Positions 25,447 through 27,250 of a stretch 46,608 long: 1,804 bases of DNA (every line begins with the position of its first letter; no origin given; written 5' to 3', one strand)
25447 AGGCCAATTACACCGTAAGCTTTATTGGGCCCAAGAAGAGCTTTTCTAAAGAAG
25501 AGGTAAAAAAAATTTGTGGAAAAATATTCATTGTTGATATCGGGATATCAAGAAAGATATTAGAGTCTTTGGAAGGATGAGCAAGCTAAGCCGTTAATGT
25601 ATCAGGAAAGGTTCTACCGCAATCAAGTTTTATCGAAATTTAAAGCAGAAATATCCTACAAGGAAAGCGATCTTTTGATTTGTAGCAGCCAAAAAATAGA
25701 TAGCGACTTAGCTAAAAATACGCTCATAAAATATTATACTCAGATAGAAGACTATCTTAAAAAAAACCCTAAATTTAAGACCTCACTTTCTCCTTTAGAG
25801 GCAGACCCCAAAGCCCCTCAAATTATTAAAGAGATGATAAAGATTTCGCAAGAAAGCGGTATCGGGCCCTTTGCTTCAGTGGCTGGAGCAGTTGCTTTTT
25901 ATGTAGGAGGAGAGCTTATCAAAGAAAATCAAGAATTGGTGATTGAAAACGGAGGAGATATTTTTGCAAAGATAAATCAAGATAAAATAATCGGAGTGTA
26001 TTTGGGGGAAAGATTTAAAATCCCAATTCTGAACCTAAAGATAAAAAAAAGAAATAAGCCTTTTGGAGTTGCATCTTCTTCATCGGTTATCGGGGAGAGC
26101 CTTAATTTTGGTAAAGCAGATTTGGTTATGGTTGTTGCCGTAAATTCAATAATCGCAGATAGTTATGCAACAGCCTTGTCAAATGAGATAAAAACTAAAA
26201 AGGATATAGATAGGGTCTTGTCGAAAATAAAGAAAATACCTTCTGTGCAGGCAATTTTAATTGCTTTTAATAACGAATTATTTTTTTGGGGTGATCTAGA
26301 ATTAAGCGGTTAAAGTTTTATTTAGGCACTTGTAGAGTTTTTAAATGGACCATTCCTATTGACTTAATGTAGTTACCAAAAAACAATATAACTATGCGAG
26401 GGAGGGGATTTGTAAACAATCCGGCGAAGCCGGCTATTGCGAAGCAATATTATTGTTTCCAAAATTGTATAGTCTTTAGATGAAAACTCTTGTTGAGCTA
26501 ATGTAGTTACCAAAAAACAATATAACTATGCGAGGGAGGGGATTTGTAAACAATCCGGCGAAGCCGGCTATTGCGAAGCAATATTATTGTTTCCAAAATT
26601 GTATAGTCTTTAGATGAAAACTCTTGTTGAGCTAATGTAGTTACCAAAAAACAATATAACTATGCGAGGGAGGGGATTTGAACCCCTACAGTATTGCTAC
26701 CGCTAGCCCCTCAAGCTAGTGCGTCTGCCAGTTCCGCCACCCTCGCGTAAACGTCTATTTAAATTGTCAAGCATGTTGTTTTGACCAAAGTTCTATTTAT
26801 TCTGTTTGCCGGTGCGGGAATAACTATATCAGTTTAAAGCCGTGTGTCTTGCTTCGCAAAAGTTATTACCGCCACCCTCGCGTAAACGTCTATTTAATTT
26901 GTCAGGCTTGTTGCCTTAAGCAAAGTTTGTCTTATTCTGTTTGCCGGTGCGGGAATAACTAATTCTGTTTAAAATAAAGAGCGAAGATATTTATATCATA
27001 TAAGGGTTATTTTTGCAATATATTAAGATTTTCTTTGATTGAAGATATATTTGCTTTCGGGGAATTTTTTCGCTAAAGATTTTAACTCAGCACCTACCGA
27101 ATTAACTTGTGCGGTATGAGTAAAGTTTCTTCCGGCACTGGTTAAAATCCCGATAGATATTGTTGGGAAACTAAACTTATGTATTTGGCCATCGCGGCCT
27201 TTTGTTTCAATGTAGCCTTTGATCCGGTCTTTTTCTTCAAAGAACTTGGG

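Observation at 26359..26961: tRNA-Leu(GAG) nested inside duplications of both of its own ends: 2.4 perfect 134-bp tandem units on the 3' side and a diverged 93-bp duplication on the 5' side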

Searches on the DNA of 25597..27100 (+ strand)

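Call 8: search_rna_families(source=window, start=26200, end=27100, threshold=evalue, max_evalue=10, show_alignments=3)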
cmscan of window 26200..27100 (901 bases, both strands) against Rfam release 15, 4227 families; matches with E-value up to 10: 5.
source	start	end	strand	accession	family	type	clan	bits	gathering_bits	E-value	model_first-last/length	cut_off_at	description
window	26663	26746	-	RF00005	tRNA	Gene; tRNA;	CL00001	51.8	29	4.5e-10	1-71/71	no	tRNA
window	26664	26707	-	RF01684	mascRNA-menRNA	Gene;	-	17.4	42.5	1.5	1-56/56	no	MALAT1-associated small cytoplasmic RNA/MEN beta RNA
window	26670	26712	-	RF01753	psbNH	Cis-reg;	-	16.9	45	0.31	1-60/60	no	psbNH RNA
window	26413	26441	-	RF03050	RAGATH-25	Gene; sRNA;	-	15.4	49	0.7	1-50/50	no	RAGATH-25 RNA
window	26547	26575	-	RF03050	RAGATH-25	Gene; sRNA;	-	15.4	49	0.7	1-50/50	no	RAGATH-25 RNA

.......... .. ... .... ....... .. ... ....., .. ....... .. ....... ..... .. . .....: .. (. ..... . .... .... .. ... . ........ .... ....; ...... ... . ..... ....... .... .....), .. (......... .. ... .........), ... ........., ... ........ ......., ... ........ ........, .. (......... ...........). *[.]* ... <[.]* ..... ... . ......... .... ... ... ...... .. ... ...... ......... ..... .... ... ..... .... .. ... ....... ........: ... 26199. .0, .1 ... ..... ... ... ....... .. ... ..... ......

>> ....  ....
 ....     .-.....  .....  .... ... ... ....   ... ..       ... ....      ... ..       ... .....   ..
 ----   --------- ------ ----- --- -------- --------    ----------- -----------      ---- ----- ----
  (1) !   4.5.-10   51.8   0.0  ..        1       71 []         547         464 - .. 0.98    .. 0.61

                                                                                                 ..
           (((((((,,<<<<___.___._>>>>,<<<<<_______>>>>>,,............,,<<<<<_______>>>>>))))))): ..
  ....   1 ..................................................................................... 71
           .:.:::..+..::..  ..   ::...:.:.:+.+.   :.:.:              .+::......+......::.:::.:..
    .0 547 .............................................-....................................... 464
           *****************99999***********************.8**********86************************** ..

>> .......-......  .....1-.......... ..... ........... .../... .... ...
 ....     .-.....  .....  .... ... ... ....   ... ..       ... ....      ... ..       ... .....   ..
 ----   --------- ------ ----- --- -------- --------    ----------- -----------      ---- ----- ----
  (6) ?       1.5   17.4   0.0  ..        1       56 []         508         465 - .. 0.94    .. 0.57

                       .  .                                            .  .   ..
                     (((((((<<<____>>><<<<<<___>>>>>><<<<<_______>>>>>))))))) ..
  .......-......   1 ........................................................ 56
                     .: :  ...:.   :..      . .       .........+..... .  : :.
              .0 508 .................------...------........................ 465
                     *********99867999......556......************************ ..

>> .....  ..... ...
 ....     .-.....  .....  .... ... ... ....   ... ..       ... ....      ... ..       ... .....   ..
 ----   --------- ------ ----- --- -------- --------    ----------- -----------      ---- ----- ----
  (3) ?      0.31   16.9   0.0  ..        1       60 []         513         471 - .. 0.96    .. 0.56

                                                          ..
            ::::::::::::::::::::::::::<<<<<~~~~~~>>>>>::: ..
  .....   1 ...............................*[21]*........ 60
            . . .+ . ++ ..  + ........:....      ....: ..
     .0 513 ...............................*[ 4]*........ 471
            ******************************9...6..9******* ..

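Call 55: search_rna_families(sources=[L158, L044, L031, L138, L112, L144, L152, L012], threshold=gathering)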
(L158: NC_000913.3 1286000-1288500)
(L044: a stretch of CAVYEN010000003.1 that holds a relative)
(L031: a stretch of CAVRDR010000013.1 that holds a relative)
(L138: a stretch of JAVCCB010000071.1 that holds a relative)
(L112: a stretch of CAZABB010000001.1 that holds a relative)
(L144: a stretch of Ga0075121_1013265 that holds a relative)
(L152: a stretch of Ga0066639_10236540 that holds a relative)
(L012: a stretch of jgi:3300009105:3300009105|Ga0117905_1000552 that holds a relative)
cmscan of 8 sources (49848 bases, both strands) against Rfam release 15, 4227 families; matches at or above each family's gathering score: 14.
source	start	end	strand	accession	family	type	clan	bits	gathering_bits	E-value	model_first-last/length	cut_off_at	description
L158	1067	1198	-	RF00391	RtT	Cis-reg;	-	137.5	45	1.5e-28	1-130/130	no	RtT RNA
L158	711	842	-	RF00391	RtT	Cis-reg;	-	134.2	45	1.1e-27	1-130/130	no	RtT RNA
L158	889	1020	-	RF00391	RtT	Cis-reg;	-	133.8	45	1.3e-27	1-130/130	no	RtT RNA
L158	1364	1495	-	RF00391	RtT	Cis-reg;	-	132.9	45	2.1e-27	1-130/130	no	RtT RNA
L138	7606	7677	-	RF00005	tRNA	Gene; tRNA;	CL00001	61.9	29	4.1e-11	1-71/71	no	tRNA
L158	1248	1329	-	RF00005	tRNA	Gene; tRNA;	CL00001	53.4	29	9.2e-09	1-71/71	no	tRNA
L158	1542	1623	-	RF00005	tRNA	Gene; tRNA;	CL00001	53.4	29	9.2e-09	1-71/71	no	tRNA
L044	4496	4579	-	RF00005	tRNA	Gene; tRNA;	CL00001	53.4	29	9.1e-09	1-71/71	no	tRNA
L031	741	824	-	RF00005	tRNA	Gene; tRNA;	CL00001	53.4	29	9.1e-09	1-71/71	no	tRNA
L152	1030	1113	-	RF00005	tRNA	Gene; tRNA;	CL00001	53.4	29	9.2e-09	1-71/71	no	tRNA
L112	5450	5533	-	RF00005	tRNA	Gene; tRNA;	CL00001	51.8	29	2.5e-08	1-71/71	no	tRNA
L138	186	269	+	RF00005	tRNA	Gene; tRNA;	CL00001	51.7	29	2.6e-08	1-71/71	no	tRNA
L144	154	237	+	RF00005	tRNA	Gene; tRNA;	CL00001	48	29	2.8e-07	1-71/71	no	tRNA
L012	5738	5821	-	RF00005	tRNA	Gene; tRNA;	CL00001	48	29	2.8e-07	1-71/71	no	tRNA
